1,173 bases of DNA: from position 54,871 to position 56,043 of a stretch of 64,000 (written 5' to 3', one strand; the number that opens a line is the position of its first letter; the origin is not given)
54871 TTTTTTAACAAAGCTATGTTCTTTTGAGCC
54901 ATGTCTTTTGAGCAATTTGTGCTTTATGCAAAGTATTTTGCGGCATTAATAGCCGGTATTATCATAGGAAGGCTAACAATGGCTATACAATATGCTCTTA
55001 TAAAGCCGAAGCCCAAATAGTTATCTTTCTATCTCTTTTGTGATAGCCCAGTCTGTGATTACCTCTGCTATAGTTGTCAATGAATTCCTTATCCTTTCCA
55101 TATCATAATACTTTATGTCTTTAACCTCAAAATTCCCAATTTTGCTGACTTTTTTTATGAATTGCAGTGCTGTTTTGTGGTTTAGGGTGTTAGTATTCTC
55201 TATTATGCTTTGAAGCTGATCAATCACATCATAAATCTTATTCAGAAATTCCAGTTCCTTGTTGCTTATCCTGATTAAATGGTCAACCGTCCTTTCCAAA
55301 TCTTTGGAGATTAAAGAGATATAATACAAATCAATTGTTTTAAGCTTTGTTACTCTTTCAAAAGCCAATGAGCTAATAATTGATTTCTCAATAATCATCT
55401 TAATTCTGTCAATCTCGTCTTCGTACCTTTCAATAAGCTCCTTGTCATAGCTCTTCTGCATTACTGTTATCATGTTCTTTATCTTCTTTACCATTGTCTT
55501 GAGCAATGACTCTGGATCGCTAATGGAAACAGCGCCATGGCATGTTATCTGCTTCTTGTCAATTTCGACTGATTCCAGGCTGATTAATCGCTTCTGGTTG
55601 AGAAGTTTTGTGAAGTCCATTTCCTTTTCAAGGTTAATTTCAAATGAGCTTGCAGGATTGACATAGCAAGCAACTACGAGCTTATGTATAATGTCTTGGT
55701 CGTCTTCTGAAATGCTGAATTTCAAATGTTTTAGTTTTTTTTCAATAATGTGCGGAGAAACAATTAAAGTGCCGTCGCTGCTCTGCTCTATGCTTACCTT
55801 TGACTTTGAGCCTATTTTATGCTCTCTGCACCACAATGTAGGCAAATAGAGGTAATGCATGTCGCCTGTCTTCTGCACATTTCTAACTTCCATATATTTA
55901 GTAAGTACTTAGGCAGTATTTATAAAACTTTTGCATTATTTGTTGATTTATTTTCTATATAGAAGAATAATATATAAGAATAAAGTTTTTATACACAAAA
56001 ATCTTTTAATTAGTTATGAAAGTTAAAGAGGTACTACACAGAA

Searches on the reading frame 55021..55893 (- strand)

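Call 72: search_protein_families(library=pfam, proteins=[window:55021-55893:-], max_evalue=0.01)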
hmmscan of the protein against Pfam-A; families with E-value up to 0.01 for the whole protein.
window:55021-55893:- (290 aa): 1 family
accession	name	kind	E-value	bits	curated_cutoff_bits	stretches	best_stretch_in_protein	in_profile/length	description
PF01895.24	PhoU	-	0.00037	21.2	23.5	1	132-210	9-86/89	PhoU domain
